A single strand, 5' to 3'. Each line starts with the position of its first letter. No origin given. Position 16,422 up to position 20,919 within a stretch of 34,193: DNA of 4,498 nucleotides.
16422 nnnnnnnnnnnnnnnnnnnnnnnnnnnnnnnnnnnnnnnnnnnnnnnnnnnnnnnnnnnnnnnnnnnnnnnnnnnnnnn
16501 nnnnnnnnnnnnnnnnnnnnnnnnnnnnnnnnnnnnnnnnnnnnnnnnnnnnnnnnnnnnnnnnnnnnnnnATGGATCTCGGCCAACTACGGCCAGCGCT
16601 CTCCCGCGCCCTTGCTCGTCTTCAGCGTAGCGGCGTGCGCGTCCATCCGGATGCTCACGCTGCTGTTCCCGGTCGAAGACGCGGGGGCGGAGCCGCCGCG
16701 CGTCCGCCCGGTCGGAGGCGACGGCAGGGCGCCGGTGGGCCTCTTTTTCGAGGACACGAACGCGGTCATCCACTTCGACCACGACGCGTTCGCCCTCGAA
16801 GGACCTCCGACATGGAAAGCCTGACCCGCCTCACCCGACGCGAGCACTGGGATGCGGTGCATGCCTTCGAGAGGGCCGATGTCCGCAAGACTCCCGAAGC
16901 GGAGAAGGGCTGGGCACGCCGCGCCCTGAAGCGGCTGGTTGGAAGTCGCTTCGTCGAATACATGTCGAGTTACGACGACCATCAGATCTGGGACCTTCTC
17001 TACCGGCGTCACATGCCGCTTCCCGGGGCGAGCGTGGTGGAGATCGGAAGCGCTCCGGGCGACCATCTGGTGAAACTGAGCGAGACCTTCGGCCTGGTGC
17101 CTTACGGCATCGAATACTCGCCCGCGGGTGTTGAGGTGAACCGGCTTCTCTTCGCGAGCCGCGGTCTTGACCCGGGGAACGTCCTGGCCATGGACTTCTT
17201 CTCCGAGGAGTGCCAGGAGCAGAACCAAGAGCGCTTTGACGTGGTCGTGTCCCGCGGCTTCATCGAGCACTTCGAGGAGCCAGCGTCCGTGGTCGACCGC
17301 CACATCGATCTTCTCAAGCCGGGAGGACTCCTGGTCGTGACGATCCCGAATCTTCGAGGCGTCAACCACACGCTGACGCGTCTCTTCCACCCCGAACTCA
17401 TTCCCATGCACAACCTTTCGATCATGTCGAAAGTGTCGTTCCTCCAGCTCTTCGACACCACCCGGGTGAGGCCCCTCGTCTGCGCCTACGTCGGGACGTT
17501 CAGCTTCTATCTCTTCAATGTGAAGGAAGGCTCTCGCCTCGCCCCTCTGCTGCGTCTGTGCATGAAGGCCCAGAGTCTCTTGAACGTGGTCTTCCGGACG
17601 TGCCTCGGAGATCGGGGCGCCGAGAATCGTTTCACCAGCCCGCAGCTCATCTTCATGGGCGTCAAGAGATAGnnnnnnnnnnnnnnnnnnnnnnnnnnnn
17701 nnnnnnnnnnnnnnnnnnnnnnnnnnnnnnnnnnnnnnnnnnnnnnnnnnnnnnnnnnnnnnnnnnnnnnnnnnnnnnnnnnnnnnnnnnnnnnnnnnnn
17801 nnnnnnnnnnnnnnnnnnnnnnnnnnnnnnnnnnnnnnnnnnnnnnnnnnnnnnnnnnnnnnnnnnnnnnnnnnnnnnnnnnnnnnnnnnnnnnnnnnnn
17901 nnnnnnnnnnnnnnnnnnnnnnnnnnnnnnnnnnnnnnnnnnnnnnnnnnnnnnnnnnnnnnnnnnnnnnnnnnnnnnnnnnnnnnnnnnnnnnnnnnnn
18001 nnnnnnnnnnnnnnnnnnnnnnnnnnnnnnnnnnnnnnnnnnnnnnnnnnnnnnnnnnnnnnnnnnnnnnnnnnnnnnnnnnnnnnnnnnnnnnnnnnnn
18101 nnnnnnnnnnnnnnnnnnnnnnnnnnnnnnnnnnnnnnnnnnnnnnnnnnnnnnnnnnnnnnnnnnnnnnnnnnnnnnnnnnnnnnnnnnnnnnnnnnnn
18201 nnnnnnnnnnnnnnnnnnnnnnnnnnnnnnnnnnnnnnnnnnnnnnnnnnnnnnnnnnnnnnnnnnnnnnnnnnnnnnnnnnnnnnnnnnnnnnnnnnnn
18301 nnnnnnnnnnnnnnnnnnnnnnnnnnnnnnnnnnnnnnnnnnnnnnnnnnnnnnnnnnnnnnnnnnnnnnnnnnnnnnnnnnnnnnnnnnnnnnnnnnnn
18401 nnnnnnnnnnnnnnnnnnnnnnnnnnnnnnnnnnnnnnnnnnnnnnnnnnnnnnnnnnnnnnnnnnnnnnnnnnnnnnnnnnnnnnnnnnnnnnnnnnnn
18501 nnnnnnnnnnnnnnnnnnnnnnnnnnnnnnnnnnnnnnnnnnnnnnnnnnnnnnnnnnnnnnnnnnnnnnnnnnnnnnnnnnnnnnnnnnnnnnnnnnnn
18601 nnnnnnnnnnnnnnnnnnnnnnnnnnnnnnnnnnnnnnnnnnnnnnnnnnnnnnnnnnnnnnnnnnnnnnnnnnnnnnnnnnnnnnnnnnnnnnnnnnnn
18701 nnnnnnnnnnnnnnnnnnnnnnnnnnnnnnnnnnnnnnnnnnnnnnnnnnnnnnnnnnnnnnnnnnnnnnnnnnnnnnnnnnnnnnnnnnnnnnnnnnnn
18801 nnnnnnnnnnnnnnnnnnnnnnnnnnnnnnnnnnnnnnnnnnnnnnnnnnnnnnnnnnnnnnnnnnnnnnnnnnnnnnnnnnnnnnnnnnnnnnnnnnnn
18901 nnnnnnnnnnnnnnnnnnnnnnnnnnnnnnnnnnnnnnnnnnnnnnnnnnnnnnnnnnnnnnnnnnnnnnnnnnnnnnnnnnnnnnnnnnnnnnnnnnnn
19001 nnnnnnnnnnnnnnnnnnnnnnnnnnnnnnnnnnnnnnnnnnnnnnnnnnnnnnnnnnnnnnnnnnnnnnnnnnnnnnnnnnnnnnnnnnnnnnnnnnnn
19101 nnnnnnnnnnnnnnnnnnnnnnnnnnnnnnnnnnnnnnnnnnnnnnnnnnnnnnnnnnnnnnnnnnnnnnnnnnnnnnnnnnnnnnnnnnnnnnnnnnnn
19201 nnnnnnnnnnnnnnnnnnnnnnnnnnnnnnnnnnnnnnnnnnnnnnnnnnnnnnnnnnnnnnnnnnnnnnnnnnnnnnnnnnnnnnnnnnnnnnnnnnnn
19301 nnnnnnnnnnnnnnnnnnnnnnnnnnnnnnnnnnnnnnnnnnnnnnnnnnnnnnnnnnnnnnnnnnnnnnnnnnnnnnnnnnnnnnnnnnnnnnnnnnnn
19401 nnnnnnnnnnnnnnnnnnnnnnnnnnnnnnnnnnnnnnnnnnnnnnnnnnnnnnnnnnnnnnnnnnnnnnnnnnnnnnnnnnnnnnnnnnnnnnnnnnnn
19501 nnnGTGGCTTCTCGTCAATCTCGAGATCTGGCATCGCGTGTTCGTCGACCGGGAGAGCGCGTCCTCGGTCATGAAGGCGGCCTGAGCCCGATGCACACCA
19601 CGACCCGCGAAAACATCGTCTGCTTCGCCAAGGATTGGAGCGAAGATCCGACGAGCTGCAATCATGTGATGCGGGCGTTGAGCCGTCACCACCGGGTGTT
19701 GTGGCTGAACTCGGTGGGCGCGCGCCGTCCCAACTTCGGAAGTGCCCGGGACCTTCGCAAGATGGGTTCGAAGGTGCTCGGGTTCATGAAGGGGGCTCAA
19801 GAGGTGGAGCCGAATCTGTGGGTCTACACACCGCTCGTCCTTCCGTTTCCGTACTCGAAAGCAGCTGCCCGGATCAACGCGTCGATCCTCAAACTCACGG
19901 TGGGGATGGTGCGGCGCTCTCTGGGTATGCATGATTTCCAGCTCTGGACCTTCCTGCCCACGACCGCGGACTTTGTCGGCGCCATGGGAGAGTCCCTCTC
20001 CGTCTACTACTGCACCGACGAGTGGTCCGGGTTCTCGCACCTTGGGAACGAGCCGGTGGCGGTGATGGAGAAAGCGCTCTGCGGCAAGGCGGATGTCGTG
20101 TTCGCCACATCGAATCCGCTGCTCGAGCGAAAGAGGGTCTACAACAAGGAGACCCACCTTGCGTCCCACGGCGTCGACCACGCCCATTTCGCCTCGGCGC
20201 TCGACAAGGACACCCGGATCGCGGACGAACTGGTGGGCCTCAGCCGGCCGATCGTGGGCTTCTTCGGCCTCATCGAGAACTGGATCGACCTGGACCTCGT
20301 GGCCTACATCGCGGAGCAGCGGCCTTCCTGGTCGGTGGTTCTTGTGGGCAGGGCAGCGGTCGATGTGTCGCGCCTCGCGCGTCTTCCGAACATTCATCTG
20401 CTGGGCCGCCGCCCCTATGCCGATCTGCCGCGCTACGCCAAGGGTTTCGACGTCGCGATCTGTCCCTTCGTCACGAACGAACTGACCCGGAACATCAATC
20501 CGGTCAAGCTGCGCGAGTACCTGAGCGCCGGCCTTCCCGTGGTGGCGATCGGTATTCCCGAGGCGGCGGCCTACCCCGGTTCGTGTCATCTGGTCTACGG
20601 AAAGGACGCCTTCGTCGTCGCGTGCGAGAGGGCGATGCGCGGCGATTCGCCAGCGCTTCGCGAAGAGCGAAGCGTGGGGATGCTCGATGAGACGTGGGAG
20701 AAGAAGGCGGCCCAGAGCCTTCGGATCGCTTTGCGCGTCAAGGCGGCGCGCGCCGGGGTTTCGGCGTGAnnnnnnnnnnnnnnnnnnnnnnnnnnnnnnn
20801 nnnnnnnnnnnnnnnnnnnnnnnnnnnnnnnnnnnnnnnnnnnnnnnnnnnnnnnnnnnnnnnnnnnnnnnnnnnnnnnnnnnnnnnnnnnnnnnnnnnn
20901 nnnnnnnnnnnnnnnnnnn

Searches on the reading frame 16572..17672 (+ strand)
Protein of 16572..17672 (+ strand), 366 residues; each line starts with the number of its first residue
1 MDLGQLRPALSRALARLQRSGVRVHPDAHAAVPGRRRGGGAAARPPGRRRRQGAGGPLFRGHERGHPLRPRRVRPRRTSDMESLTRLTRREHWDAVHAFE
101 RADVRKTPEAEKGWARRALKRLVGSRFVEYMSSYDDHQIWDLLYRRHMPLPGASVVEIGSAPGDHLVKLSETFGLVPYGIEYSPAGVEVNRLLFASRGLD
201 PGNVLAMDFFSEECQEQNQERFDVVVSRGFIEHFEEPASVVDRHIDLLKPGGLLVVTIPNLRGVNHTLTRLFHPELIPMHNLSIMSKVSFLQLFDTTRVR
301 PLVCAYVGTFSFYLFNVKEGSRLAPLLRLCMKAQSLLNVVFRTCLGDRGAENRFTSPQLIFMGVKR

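Call 55: search_protein_families(library=pfam, proteins=[window:16572-17672:+], max_evalue=0.00001)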
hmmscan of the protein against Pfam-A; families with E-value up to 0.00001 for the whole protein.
window:16572-17672:+ (366 aa): 5 families
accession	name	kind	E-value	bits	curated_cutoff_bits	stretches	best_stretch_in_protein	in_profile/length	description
PF13489.12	Methyltransf_23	-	3.6e-14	53.3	27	1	150-294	21-154/164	Methyltransferase domain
PF13847.12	Methyltransf_31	-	1e-11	45.1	27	1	152-260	4-113/145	Methyltransferase domain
PF08242.18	Methyltransf_12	-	1.6e-09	38.8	30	1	156-254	1-98/98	Methyltransferase domain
PF08241.18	Methyltransf_11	-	1.4e-08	35.7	21.2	1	157-256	2-95/95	Methyltransferase domain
PF13649.12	Methyltransf_25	-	4e-08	34.3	27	1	155-252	1-97/97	Methyltransferase domain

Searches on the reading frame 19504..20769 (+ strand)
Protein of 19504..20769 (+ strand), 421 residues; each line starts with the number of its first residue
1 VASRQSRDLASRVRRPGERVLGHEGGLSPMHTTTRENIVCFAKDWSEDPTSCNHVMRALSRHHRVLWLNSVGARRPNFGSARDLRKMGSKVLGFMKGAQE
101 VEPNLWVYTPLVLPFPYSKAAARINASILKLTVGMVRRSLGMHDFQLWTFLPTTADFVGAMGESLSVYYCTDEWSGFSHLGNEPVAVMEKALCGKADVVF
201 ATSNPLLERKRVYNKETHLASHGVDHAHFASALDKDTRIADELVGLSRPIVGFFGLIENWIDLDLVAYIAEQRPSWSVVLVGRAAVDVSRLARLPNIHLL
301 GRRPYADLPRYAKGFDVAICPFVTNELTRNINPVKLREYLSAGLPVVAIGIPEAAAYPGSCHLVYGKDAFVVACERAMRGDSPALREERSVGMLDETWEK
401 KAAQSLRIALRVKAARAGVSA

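Call 55: search_protein_families(library=pfam, proteins=[window:19504-20769:+], max_evalue=0.00001)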
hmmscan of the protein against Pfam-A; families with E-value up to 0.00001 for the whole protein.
window:19504-20769:+ (421 aa): 1 family
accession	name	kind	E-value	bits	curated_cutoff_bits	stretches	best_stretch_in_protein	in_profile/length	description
PF13692.12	Glyco_trans_1_4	-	7.1e-09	36.5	27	1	266-356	24-113/142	Glycosyl transferases group 1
